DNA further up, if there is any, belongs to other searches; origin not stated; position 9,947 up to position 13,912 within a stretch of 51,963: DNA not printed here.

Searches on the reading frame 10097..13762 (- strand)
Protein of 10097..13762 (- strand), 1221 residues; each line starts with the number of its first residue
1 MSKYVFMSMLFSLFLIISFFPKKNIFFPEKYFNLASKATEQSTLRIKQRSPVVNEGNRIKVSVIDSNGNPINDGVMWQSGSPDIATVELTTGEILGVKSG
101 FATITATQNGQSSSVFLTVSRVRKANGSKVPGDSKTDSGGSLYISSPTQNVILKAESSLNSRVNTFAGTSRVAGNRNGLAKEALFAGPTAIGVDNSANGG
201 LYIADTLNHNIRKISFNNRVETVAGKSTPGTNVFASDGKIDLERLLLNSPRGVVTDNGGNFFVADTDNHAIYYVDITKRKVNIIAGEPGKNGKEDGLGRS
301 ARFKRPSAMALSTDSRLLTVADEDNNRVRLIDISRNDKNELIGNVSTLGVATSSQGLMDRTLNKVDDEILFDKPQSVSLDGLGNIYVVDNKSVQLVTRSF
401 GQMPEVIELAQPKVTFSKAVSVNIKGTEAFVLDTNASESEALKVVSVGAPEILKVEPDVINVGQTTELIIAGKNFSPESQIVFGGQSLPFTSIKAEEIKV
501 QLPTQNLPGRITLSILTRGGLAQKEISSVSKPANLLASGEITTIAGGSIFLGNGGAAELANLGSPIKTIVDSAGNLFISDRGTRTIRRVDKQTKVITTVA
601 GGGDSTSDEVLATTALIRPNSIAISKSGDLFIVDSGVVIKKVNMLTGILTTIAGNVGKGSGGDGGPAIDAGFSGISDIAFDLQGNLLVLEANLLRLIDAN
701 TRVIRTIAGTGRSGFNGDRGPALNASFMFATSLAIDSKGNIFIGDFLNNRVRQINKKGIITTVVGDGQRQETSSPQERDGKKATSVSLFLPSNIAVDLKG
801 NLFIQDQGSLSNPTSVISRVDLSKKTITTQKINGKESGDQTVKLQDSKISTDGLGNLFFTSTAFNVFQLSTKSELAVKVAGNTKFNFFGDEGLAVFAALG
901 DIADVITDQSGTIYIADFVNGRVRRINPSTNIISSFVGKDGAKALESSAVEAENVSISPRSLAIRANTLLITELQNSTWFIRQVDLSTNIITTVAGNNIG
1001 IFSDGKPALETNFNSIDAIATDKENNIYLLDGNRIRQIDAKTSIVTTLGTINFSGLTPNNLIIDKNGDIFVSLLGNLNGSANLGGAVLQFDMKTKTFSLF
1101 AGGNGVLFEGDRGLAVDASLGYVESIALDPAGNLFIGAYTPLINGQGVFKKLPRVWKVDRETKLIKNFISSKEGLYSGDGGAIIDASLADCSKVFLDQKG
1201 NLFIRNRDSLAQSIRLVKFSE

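Call 51: search_protein_families(library=pfam, proteins=[window:10097-13762:-], max_evalue=0.001)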
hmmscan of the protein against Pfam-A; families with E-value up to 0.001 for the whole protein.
window:10097-13762:- (1221 aa): 7 families
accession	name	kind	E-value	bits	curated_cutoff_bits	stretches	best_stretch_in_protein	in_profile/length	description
PF25021.1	TEN_NHL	-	2.9e-36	125.6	27.1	2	717-926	131-356/357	Teneurin NHL domain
PF01436.27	NHL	-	1.5e-24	85.1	20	1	247-271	1-25/28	NHL repeat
PF06739.17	SBBP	-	1.4e-12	47.8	20.5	0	1122-1140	14-32/38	Beta-propeller repeat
PF02368.24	Big_2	-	2.1e-09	37.7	22.8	1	44-118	5-78/79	Bacterial Ig-like domain (group 2)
PF08450.18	SGL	-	3.3e-09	37.1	26.3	0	91-283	52-219/246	SMP-30/Gluconolactonase/LRE-like region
PF01833.30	TIG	-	5.1e-08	33.2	20.9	1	450-519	1-72/84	IPT/TIG domain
PF07494.17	Reg_prop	-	0.0003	21.1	20.4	0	729-744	6-21/24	Two component regulator propeller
